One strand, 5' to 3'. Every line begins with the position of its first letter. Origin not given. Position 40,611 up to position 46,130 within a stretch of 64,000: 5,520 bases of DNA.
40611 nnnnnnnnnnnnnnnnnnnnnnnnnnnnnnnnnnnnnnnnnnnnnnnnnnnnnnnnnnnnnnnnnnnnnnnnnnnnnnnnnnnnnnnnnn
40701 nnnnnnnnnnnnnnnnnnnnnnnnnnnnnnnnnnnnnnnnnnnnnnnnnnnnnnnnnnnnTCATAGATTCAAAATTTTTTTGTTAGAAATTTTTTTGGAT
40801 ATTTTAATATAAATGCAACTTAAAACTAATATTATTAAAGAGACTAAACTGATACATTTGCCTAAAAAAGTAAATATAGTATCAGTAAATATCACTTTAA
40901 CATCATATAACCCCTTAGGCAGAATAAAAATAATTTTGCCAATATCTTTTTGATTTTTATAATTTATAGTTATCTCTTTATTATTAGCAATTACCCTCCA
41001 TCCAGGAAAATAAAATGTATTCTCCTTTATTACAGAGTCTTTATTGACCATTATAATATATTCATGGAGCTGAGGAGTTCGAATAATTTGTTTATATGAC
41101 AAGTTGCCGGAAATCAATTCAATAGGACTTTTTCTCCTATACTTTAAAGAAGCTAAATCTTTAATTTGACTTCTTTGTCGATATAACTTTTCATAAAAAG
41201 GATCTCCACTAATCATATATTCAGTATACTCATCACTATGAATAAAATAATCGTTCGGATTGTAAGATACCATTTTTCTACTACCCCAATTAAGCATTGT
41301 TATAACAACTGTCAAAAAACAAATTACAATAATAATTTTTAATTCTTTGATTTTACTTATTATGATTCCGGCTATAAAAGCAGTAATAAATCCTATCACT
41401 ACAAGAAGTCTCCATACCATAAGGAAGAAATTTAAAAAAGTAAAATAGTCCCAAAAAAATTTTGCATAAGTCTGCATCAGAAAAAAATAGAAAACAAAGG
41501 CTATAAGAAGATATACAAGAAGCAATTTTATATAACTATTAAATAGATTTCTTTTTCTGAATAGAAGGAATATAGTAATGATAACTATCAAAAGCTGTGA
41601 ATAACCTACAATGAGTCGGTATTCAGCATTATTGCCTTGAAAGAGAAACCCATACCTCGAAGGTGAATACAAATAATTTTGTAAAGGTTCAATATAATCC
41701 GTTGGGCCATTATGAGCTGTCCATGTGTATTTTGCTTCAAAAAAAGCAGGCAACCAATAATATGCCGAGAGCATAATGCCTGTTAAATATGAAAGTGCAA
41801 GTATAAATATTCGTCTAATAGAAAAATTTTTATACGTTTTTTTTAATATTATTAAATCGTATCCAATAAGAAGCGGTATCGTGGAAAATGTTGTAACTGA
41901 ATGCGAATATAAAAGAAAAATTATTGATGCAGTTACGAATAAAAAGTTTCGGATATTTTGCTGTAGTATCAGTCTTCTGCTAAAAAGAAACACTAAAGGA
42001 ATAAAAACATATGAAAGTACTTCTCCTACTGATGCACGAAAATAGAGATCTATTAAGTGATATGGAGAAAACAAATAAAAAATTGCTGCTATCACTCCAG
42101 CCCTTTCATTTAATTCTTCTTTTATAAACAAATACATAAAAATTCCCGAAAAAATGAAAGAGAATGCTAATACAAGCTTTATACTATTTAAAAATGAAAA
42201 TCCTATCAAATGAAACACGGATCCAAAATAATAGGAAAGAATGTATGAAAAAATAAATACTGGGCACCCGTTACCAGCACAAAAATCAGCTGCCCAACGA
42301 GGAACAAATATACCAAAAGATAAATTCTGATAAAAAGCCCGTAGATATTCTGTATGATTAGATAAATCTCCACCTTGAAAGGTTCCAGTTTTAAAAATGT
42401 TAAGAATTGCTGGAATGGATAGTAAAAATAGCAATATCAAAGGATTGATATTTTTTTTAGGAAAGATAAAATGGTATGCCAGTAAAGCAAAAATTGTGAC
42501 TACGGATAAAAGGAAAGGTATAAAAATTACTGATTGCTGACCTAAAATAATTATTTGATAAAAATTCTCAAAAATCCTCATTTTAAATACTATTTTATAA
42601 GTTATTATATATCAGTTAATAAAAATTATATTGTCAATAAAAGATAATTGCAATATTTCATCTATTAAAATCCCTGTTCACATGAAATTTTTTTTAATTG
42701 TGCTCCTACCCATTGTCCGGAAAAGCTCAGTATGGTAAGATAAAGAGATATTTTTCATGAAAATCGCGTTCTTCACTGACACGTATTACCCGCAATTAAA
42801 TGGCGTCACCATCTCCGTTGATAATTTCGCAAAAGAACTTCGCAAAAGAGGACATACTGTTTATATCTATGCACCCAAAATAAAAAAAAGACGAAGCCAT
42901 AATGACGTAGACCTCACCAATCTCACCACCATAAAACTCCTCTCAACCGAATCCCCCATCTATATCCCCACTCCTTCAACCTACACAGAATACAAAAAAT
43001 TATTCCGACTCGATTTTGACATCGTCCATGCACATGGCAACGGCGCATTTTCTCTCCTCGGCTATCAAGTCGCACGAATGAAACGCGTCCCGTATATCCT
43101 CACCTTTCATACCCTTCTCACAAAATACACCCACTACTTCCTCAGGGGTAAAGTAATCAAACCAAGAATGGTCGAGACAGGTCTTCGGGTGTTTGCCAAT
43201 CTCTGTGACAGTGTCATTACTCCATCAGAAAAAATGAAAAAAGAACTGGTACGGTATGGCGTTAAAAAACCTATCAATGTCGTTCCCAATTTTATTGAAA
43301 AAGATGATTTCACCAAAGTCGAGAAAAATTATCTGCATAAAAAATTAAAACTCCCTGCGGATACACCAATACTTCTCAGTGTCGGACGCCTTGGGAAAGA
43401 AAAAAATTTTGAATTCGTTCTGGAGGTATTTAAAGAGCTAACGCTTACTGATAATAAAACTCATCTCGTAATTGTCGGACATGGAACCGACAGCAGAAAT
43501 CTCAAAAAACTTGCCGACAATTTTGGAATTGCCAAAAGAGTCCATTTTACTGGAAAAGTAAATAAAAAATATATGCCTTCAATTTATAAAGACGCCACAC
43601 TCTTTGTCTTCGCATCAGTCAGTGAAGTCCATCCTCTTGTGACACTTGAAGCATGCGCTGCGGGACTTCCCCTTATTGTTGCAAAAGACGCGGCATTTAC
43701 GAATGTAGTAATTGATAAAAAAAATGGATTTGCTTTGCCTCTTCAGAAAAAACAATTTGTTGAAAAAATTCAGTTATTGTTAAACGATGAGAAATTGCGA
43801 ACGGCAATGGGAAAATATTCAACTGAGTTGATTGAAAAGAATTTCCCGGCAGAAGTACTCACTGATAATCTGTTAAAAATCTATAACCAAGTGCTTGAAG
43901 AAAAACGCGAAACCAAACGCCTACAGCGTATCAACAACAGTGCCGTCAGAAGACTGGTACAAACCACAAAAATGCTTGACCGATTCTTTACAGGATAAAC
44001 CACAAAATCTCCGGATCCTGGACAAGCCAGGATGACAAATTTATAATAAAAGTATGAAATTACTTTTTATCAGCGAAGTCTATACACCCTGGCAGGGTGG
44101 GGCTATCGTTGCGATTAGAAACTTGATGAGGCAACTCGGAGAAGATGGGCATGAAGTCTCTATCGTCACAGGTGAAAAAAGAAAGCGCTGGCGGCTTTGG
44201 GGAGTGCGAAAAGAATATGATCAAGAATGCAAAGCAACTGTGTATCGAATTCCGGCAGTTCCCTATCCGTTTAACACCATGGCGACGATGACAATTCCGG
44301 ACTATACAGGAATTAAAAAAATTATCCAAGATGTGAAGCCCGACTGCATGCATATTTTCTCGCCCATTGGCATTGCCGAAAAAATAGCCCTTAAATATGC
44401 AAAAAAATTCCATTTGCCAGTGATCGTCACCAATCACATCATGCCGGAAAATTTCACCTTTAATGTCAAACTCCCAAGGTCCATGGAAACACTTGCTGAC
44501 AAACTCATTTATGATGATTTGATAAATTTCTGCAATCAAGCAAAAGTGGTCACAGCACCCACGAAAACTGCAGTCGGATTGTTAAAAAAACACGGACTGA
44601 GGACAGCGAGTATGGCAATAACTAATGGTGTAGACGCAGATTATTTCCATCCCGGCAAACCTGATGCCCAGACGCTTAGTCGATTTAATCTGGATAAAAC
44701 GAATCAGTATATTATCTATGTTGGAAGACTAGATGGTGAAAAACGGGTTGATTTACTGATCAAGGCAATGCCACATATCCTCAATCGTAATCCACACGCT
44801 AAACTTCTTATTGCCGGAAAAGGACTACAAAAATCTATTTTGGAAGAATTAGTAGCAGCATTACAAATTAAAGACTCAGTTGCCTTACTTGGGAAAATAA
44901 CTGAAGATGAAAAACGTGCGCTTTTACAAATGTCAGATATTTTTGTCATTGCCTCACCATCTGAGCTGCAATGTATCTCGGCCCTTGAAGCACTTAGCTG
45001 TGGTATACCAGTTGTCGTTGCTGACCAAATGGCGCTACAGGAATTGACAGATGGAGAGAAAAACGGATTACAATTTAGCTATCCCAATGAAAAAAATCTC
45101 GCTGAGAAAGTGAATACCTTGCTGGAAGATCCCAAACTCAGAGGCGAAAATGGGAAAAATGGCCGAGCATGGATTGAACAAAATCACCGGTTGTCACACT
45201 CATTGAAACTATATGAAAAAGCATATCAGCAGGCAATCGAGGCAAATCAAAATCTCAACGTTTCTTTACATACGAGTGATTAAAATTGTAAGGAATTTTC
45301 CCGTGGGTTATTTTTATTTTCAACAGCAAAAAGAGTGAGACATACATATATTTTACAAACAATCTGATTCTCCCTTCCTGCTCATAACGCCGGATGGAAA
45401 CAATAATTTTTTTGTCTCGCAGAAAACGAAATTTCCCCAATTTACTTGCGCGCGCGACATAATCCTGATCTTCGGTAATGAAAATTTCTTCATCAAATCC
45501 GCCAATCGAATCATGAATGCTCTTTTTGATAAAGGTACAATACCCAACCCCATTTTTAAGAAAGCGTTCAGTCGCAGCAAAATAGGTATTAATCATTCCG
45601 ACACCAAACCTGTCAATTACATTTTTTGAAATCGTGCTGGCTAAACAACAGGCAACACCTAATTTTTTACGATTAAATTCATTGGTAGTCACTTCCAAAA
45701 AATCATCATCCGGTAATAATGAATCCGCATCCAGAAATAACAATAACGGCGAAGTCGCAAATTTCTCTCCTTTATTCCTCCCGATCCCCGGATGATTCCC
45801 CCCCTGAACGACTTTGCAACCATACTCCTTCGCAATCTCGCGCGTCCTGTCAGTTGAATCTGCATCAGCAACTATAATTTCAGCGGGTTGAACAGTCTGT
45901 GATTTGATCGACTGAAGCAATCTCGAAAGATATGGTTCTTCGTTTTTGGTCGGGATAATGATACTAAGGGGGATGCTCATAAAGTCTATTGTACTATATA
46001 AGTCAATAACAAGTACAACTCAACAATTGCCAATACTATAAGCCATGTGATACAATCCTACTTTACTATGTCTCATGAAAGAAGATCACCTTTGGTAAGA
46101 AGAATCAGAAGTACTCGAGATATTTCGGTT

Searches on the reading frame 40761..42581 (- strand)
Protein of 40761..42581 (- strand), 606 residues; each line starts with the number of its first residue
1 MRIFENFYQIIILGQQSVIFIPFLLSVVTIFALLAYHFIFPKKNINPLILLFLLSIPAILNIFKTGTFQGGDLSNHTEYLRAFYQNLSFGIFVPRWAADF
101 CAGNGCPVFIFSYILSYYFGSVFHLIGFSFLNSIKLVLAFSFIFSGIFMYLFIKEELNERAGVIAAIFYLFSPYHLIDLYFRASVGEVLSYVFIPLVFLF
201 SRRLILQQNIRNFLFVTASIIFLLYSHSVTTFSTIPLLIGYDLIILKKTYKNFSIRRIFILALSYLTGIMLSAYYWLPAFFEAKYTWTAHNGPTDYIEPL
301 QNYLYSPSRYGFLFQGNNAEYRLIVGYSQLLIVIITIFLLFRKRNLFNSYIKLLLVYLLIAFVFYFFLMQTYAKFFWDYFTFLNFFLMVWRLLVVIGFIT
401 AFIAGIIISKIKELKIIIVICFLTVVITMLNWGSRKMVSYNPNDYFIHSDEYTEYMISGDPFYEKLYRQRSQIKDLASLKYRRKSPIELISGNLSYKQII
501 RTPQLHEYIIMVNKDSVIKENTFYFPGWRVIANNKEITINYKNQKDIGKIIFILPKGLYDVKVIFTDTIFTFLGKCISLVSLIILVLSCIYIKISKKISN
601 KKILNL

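Call 34: search_protein_families(library=pfam, proteins=[window:40761-42581:-], max_evalue=0.0001)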
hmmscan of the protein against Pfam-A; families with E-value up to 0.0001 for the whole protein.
window:40761-42581:- (606 aa): 1 family
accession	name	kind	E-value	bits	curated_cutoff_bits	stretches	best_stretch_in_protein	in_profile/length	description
PF10131.15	PTPS_related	-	2.5e-06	26.7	26.4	1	115-443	7-315/621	6-pyruvoyl-tetrahydropterin synthase related domain; membrane protein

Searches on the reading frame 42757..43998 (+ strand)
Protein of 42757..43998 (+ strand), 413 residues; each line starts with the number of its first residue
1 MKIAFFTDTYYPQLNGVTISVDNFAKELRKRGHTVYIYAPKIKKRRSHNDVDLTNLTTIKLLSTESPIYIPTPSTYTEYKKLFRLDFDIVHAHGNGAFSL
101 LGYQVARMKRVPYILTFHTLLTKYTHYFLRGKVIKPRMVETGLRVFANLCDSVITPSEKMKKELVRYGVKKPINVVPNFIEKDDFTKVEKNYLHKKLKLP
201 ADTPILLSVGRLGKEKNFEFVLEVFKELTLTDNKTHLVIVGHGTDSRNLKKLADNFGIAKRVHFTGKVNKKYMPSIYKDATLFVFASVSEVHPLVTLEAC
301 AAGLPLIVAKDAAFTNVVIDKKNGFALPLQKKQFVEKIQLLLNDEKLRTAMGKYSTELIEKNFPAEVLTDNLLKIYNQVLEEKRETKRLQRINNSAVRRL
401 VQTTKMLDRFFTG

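Call 34: search_protein_families(library=pfam, proteins=[window:42757-43998:+], max_evalue=0.0001)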
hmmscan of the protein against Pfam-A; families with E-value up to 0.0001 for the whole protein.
window:42757-43998:+ (413 aa): 5 families
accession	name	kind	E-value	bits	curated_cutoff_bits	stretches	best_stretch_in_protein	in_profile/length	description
PF00534.26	Glycos_transf_1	-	2.5e-40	138.2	26.4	1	193-356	5-170/172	Glycosyl transferases group 1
PF13439.12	Glyco_transf_4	-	5.6e-31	108.3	28.5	1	15-181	2-167/170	Glycosyltransferase Family 4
PF13692.12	Glyco_trans_1_4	-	1.3e-27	97.2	27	1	204-344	2-142/142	Glycosyl transferases group 1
PF13579.12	Glyco_trans_4_4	-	3.6e-16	60.3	29.7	1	16-178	2-157/158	Glycosyl transferase 4-like domain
PF20706.3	GT4-conflict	-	1.1e-06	28.4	26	1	160-317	161-319/385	Family 4 Glycosyltransferase in conflict systems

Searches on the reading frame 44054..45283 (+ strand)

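Call 34: search_protein_families(library=pfam, proteins=[window:44054-45283:+], max_evalue=0.0001)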
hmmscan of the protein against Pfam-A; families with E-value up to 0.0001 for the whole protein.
window:44054-45283:+ (409 aa): 6 families
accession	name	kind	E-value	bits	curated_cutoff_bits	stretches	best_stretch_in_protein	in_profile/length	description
PF00534.26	Glycos_transf_1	-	1.2e-37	129.6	26.4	1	211-373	9-172/172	Glycosyl transferases group 1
PF13692.12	Glyco_trans_1_4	-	2.3e-30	106.2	27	1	218-359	2-142/142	Glycosyl transferases group 1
PF13439.12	Glyco_transf_4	-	1.8e-17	64.3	28.5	1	15-196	2-169/170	Glycosyltransferase Family 4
PF13579.12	Glyco_trans_4_4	-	5.7e-10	40.2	29.7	1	15-187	1-152/158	Glycosyl transferase 4-like domain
PF13524.12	Glyco_trans_1_2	-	3.3e-09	37.3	25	1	244-385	10-140/144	Glycosyl transferase-like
PF20706.3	GT4-conflict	-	8.6e-07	28.7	26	1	172-333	151-321/385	Family 4 Glycosyltransferase in conflict systems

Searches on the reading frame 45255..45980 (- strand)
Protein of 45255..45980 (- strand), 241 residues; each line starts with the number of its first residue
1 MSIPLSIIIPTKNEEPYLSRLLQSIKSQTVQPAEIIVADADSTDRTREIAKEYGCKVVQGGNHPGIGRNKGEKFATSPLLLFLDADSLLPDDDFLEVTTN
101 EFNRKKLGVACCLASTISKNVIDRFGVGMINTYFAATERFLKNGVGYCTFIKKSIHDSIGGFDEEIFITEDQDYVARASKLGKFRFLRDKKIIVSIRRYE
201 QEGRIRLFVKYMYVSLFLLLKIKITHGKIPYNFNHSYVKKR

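Call 73: search_protein_families(library=pfam, proteins=[window:45255-45980:-], max_evalue=0.0001)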
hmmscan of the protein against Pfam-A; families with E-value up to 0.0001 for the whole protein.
window:45255-45980:- (241 aa): 4 families
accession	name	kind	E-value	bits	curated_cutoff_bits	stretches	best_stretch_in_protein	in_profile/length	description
PF00535.33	Glycos_transf_2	-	1.6e-26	93.7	23.3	1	6-127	1-128/168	Glycosyl transferase family 2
PF13641.12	Glyco_tranf_2_3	-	1.4e-08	35.5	27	1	5-180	3-196/230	Glycosyltransferase like family 2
PF10111.15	Glyco_tranf_2_2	-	3.2e-07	30.6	27.3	0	6-95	1-100/276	Glycosyltransferase like family 2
PF13632.12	Glyco_trans_2_3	-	8.4e-05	22.9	27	0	81-214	3-142/198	Glycosyl transferase family group 2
